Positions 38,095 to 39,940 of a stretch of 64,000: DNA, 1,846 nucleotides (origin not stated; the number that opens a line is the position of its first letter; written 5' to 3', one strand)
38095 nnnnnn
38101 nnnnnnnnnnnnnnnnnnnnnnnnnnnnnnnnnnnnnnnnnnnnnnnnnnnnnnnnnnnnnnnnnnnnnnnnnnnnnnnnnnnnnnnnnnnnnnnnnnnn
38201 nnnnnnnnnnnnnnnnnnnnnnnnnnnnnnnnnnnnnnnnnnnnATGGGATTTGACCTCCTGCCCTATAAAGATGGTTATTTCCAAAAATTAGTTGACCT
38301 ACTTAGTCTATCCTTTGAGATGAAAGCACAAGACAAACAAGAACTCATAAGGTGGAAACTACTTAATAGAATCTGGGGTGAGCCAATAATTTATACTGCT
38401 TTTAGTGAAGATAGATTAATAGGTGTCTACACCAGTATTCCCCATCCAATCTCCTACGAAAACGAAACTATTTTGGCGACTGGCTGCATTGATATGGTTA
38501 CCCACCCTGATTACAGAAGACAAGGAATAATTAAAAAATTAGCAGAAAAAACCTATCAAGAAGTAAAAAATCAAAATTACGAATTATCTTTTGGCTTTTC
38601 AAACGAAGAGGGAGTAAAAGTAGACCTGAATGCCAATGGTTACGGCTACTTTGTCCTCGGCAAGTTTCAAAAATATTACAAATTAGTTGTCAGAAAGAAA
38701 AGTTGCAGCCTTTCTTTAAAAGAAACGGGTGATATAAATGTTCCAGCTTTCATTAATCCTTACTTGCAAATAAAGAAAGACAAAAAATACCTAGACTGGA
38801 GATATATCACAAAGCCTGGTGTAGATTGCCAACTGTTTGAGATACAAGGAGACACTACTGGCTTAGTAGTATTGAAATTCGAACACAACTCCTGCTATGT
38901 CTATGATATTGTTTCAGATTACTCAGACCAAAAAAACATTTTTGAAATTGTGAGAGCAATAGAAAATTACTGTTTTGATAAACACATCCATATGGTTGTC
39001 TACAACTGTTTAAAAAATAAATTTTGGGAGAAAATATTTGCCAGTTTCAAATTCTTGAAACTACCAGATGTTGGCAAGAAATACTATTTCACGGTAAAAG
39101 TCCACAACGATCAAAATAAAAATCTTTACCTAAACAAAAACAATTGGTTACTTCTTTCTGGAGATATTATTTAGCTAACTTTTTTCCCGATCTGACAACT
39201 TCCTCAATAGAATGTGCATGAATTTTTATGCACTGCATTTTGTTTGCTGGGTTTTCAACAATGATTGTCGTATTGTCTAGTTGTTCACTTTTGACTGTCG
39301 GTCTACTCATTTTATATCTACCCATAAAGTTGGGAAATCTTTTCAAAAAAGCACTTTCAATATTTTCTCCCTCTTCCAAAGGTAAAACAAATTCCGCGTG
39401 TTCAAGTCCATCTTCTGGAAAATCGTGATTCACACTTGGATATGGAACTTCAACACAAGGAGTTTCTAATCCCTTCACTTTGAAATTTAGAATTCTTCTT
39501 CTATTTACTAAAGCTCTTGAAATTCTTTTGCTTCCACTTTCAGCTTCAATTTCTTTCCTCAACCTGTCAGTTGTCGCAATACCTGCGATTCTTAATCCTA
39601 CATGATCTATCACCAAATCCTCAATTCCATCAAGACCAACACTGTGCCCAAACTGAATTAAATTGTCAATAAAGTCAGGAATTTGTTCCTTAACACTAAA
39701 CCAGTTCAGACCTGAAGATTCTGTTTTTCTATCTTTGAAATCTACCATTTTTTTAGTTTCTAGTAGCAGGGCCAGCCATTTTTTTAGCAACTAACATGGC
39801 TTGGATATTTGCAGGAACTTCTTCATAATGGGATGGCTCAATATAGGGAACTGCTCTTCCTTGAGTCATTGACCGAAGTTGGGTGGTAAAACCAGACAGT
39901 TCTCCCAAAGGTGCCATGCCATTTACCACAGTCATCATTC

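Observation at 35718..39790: Four-gene accessory island splitting tuf from fusA: 404-aa unknown, family III CoA-transferase, GNAT acyltransferase, YecM-like protein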

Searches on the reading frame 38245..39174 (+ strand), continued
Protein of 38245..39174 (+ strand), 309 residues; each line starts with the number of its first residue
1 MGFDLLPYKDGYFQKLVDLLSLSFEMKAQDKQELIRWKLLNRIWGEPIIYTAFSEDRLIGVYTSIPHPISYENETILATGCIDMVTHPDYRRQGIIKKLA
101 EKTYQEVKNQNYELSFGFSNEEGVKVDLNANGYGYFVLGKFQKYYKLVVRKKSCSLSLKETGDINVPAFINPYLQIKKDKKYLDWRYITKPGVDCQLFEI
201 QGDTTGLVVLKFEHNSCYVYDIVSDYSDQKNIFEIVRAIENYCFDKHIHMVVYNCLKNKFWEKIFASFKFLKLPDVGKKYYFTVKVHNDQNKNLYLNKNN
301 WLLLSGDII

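Call 58: find_encoding_contigs(protein=P0015, flank=5000)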
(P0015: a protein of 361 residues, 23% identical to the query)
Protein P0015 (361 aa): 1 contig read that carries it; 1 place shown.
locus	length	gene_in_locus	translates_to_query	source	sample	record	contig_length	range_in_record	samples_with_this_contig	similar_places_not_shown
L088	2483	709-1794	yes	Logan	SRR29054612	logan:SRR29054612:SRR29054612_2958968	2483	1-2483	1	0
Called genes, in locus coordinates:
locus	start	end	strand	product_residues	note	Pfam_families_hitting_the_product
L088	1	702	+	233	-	?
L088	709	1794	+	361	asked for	PF13527:Acetyltransf_9, PF00583:Acetyltransf_1 (faint), PF13673:Acetyltransf_10 (faint), PF13508:Acetyltransf_7 (faint)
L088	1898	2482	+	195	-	?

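Call 59: find_encoding_contigs(protein=P0013, flank=5000)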
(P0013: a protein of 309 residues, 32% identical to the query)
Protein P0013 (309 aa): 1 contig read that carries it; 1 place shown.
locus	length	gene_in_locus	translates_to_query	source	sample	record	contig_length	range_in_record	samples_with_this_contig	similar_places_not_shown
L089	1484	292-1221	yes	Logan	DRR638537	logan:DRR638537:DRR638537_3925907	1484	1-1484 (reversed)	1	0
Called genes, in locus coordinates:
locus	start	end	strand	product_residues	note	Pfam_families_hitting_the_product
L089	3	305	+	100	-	?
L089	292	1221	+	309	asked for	PF13527:Acetyltransf_9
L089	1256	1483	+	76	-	?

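Call 60: find_encoding_contigs(protein=P0018, flank=5000)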
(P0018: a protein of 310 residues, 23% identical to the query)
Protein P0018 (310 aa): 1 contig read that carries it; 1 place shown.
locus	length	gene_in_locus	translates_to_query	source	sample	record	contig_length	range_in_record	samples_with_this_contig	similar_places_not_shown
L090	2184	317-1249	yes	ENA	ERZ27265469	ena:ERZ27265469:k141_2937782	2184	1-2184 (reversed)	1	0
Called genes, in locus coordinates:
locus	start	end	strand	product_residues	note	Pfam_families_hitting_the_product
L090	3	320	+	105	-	?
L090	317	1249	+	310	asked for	PF13527:Acetyltransf_9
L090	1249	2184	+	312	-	?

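Call 61: search_protein_families(library=pfam, proteins=[L088:1-702:+, L088:1898-2482:+, L089:3-305:+, L089:1256-1483:+, L090:3-320:+, L090:1249-2184:+], max_evalue=0.01)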
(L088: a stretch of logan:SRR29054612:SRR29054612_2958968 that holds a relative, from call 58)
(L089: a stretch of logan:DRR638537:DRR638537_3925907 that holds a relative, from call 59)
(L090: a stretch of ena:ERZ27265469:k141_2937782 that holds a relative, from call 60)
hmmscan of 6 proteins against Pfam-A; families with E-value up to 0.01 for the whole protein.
L088:1-702:+ (233 aa): 2 families
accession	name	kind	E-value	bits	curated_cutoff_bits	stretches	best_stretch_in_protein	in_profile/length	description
PF01522.26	Polysacc_deac_1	-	1.9e-20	73.5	23.1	1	1-181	26-122/124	Polysaccharide deacetylase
PF03065.20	Glyco_hydro_57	-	0.0041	16.9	21.2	1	109-181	93-167/291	Glycosyl hydrolase family 57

L088:1898-2482:+ (195 aa): 3 families
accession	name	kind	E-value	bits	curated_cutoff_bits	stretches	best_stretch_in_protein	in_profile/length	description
PF00535.33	Glycos_transf_2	-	1.5e-31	110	23.3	1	25-184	2-167/168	Glycosyl transferase family 2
PF13641.12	Glyco_tranf_2_3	-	3.6e-12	47.2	27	1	30-150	10-133/230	Glycosyltransferase like family 2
PF10111.15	Glyco_tranf_2_2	-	8e-07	29.3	27.3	1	35-150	14-135/276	Glycosyltransferase like family 2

L089:3-305:+ (100 aa): 1 family
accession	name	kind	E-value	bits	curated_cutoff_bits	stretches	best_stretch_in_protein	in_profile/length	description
PF02515.22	CoA_transf_3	-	2.5e-15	56.9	23.3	1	2-97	272-366/366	CoA-transferase family III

L089:1256-1483:+ (76 aa): 0 families

L090:3-320:+ (105 aa): 2 families
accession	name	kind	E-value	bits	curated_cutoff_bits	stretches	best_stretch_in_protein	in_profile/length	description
PF08666.17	SAF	-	4.4e-12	46.8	21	1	47-104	1-62/63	SAF domain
PF03102.20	NeuB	-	1.5e-07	31.5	22.1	1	1-33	209-241/241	NeuB family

L090:1249-2184:+ (312 aa): 3 families
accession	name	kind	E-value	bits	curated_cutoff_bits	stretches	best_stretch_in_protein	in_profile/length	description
PF02350.25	Epimerase_2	-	9.5e-53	179.7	30.6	1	23-311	2-289/347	UDP-N-acetylglucosamine 2-epimerase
PF13579.12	Glyco_trans_4_4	-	0.0027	18.5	29.7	0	82-174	59-155/158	Glycosyl transferase 4-like domain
PF17672.6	FIMP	-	0.0058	17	25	0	224-268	51-92/130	Fertilisation-influencing membrane protein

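Call 70: search_dna_similar(query=window:38245-39174:+, collection=plasmids, mode=protein, max_evalue=0.001, max_rows=8)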
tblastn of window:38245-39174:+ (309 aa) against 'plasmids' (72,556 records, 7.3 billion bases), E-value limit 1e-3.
Records with a match: 3; places in all: 3; records where one place covers at least 80% of the query: 0.
Best place of each record, by identity: <60% 3.
By first word of the organism name: Sinorhizobium 1; Natronorubrum 1; Pseudosulfitobacter 1.
By predicted mobility (MOB-suite, as given by PLSDB): non-mobilizable 2; mobilizable 1.
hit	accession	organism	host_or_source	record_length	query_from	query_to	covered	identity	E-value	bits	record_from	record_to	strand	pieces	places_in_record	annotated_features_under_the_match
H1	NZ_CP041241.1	Sinorhizobium mexicanum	Acaciella angustissima,cell culture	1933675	37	273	77%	26.2%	3e-8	62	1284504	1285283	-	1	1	none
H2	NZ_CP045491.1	Natronorubrum aibiense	single cell,Xinjiang Aibi Salt Lake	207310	18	146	42%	26.5%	6e-4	49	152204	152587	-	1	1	GNAT family N-acetyltransferase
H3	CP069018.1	Pseudosulfitobacter pseudonitzschiae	-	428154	35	194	52%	20.5%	6e-5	52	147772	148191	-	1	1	GNAT family N-acetyltransferase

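Call 72: get_annotated_region(hit=H1, flank=7000)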
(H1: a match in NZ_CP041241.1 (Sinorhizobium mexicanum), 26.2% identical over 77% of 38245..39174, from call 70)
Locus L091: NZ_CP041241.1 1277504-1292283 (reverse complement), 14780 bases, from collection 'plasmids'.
description: Sinorhizobium mexicanum strain ITTG R7 plasmid pEmeITTGR7c, complete sequence
organism: Sinorhizobium mexicanum (NCBI taxid 375549)
taxonomy: Bacteria; Pseudomonadota; Alphaproteobacteria; Hyphomicrobiales; Rhizobiaceae; Sinorhizobium; Sinorhizobium mexicanum
host: -; source: Acaciella angustissima,cell culture; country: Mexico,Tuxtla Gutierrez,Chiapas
typing (MOB-suite, as given by PLSDB): non-mobilizable; mating-pair formation MPF_T
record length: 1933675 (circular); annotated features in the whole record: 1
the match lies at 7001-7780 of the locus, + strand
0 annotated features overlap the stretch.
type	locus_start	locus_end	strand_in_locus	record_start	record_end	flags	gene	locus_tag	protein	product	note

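Call 74: search_protein_families(library=pfam, proteins=[L091:2580-5207:+, L091:5204-6253:+, L091:6250-6909:+, L091:6893-7843:+, L091:7883-9103:+, L091:9110-9790:+, L091:9773-10891:-, L091:11183-12358:-, L091:12361-13377:-], max_evalue=0.0001)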
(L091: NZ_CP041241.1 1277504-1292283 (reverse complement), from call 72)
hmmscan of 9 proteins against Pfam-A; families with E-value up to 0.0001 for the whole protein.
L091:2580-5207:+ (875 aa): 1 family
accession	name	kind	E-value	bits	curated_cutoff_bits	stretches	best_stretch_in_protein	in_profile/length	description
PF04464.20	Glyphos_transf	-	8.8e-08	31.9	22.1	1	612-771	132-287/367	CDP-Glycerol:Poly(glycerophosphate) glycerophosphotransferase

L091:5204-6253:+ (349 aa): 2 families
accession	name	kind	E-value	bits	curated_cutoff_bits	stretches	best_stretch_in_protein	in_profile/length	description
PF03102.20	NeuB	-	7.5e-89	297.8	22.1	1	38-276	1-240/241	NeuB family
PF08666.17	SAF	-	1.5e-06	29.1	21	1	291-339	1-53/63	SAF domain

L091:6250-6909:+ (219 aa): 3 families
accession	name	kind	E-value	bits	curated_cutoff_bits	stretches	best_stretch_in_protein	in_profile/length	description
PF00132.30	Hexapep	-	1.3e-16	60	27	2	159-194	1-36/36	Bacterial transferase hexapeptide (six repeats)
PF17836.7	PglD_N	-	9.8e-12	45.7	23.4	1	7-85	2-78/78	PglD N-terminal domain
PF25084.1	LbH_EIF2B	-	2.6e-06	27.8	54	1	106-196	10-97/105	EIF2B subunit epsilon LbH domain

L091:6893-7843:+ (316 aa): 1 family
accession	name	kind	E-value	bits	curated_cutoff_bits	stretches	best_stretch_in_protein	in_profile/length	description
PF13527.13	Acetyltransf_9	-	7.6e-16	58.7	25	1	6-124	1-117/127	Acetyltransferase (GNAT) domain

L091:7883-9103:+ (406 aa): 1 family
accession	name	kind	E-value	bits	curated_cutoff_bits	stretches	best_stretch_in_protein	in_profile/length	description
PF02350.25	Epimerase_2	-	1.3e-78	264.8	30.6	1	44-389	3-346/347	UDP-N-acetylglucosamine 2-epimerase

L091:9110-9790:+ (226 aa): 1 family
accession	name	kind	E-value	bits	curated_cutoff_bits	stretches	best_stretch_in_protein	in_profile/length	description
PF02585.22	PIG-L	-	1e-21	78.2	28.2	1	10-131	1-128/129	GlcNAc-PI de-N-acetylase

L091:9773-10891:- (372 aa): 3 families
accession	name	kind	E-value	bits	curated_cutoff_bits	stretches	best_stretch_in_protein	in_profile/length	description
PF00483.29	NTP_transferase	-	5.4e-37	128.1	21.2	1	136-358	3-242/245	Nucleotidyl transferase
PF00571.33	CBS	-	2.1e-10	41.2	24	1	20-65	11-56/57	CBS domain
PF12804.13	NTP_transf_3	-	8.6e-09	36.2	27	1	135-244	1-103/160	MobA-like NTP transferase domain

L091:11183-12358:- (391 aa): 2 families
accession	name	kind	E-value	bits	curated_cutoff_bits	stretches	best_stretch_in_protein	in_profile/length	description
PF01041.23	DegT_DnrJ_EryC1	-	8.9e-88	295.3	19.8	1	34-386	6-348/360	DegT/DnrJ/EryC1/StrS aminotransferase family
PF00155.27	Aminotran_1_2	-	1.8e-06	27.9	19.7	1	58-141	47-140/361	Aminotransferase class I and II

L091:12361-13377:- (338 aa): 9 families
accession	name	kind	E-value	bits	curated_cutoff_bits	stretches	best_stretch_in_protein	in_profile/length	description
PF16363.11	GDP_Man_Dehyd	-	1.4e-69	235.6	27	1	11-310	1-328/332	GDP-mannose 4,6 dehydratase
PF01370.27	Epimerase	-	1.9e-54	185.1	20.9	1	10-246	1-239/240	NAD dependent epimerase/dehydratase family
PF01073.25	3Beta_HSD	-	8.8e-26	91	22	1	11-229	1-224/280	3-beta hydroxysteroid dehydrogenase/isomerase family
PF02719.21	Polysacc_synt_2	-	1.4e-18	67.6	20.2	1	10-228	1-211/293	Polysaccharide biosynthesis protein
PF07993.18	NAD_binding_4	-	6.7e-16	58.6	20.1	1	12-186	1-209/258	Male sterility protein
PF13460.12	NAD_binding_10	-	4.6e-11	43.4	27.2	1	14-164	1-130/184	NAD(P)H-binding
PF04321.23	RmlD_sub_bind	-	2.1e-10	40.6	27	1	9-276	2-236/287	RmlD substrate binding domain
PF00106.31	adh_short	-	4.6e-09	36.5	26.6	1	8-170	1-165/195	short chain dehydrogenase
PF05368.20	NmrA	-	9.2e-07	29.2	27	1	8-130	3-107/298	NmrA-like family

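Call 80: find_related_loci(query=A3, collection=viral_contigs, flank=8000)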
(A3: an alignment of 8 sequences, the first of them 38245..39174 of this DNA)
Query A3 (309 aa) in viral_contigs; peptide patterns used: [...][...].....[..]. (x = any residue, [..] = any of these).
15 stretches matched a pattern, but none encodes a relative of the query by tblastn (E <= 1e-3).

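Call 90: search_protein_families(library=pfam, proteins=[L095:1-456:-], max_evalue=0.01)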
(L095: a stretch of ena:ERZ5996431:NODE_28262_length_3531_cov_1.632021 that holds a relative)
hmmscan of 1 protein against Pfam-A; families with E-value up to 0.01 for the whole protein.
L095:1-456:- (152 aa): 0 families

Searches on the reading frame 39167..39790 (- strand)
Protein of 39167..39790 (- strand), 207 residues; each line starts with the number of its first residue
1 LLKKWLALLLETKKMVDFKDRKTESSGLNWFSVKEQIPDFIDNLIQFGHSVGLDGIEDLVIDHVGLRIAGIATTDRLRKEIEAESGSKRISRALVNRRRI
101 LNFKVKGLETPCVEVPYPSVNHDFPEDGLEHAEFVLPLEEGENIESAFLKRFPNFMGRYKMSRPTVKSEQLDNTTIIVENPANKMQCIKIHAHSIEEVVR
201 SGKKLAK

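Call 3: search_protein_families(library=pfam, proteins=[window:39167-39790:-], max_evalue=0.1)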
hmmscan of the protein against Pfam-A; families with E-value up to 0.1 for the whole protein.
window:39167-39790:- (207 aa): 1 family
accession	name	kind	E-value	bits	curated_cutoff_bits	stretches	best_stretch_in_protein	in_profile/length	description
PF06185.18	YecM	-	1.1e-25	90.9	25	1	34-201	6-179/180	YecM protein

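Call 4: search_protein_families(library=ncbifam, proteins=[window:39167-39790:-], max_evalue=0.1)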
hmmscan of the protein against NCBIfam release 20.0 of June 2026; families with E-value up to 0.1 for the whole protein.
window:39167-39790:- (207 aa): 6 families
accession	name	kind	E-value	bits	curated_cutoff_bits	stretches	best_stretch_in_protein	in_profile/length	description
NF008683.0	PRK11700.1-6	equivalog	1.2e-24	87.1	237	1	23-202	4-194/196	VOC family protein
NF008681.0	PRK11700.1-4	equivalog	1.8e-16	60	231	1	33-203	13-186/188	VOC family protein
NF008680.0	PRK11700.1-3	equivalog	4.6e-15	55.8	201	1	36-201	20-195/196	VOC family protein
NF008678.0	PRK11700.1-1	equivalog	3.1e-14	52.8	370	1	34-202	14-185/188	VOC family protein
NF008682.0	PRK11700.1-5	equivalog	3.7e-13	49.2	333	1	33-203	13-186/189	VOC family protein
NF008679.0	PRK11700.1-2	equivalog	7.8e-11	42.1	391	1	36-198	16-179/191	VOC family protein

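Call 17: find_homologous_proteins(query=window:39167-39748:-, max_evalue=0.001)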
Query window:39167-39748:- (193 aa): 3 proteins with E <= 0.001 among 95 candidates.
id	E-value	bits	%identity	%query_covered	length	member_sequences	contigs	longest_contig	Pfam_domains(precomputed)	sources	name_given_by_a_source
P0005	3.5e-123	426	100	100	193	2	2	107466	PF06185.19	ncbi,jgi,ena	-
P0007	1.3e-41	161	44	94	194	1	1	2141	PF06185.19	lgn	-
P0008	9.8e-37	145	43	91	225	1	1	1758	PF06185.19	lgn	-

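Call 20: find_encoding_contigs(protein=P0007, flank=10000)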
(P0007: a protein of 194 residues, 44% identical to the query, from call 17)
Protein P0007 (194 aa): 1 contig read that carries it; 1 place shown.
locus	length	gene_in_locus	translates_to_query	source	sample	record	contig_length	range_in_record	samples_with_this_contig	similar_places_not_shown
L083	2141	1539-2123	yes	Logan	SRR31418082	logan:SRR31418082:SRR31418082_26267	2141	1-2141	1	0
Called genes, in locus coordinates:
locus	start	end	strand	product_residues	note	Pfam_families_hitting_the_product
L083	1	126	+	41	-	?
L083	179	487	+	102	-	-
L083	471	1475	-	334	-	PF01926:MMR_HSR1, PF02421:FeoB_N (weak), PF06071:YchF-GTPase_C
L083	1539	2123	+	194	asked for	PF06185:YecM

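Call 21: find_encoding_contigs(protein=P0008, flank=10000)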
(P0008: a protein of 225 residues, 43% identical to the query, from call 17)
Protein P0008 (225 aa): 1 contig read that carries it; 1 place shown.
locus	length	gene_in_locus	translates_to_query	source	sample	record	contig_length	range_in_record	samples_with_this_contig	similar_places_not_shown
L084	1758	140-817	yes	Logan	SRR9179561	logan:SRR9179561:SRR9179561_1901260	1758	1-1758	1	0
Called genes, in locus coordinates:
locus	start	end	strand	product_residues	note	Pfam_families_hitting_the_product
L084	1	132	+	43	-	?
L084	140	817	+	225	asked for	PF06185:YecM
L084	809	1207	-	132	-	-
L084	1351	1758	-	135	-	?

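Call 26: search_solved_structures(query=window:39167-39748:-, max_evalue=1, show_alignments=1)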
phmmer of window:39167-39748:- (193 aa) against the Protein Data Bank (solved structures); distinct sequences matched with E-value up to 1: 1.
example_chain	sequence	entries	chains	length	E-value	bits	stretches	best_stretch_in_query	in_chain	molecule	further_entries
1k4n_A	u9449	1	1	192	5.2e-11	46.1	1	19-188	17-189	Protein EC4020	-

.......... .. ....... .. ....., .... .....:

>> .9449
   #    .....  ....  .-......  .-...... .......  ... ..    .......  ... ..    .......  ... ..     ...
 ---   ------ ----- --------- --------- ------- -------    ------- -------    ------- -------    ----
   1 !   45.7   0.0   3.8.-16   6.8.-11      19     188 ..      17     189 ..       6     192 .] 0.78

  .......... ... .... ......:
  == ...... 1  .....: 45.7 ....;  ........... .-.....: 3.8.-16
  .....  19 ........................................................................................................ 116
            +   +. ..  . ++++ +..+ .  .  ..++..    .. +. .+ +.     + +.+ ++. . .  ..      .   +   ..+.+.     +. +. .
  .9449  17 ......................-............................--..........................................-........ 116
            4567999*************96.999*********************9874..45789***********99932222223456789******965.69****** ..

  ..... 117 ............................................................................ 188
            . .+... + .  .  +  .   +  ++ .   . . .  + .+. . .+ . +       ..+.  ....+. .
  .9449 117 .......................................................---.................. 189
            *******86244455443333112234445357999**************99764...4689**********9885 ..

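Call 54: search_protein_families(library=padloc, proteins=[window:39167-39748:-], max_evalue=0.01)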
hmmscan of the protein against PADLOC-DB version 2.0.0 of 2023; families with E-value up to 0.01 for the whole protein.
window:39167-39748:- (193 aa): 0 families

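Call 55: search_protein_families(library=phrogs, proteins=[window:39167-39748:-], max_evalue=0.01)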
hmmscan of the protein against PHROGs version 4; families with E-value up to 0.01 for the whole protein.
window:39167-39748:- (193 aa): 1 family
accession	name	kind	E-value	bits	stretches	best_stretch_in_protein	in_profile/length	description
phrog_24057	-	unknown function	9.8e-13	48.9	1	20-188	14-185/188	-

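Call 61: search_protein_families(library=pfam, proteins=[L084:809-1207:-, L084:1351-1758:-, L083:179-487:+], max_evalue=0.01)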
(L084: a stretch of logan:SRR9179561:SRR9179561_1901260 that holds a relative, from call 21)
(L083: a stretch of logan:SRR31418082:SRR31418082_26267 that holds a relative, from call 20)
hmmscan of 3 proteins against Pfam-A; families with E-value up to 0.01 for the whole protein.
L084:809-1207:- (132 aa): 0 families

L084:1351-1758:- (135 aa): 1 family
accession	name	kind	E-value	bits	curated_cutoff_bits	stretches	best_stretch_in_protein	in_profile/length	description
PF01180.27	DHO_dh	-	9.1e-18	64.9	27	1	1-130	158-287/291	Dihydroorotate dehydrogenase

L083:179-487:+ (102 aa): 0 families

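Call 90: search_protein_families(library=pfam, proteins=[L095:1-456:-], max_evalue=0.01)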
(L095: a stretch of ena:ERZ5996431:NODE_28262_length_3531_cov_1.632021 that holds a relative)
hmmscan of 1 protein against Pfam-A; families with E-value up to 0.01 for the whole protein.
L095:1-456:- (152 aa): 0 families
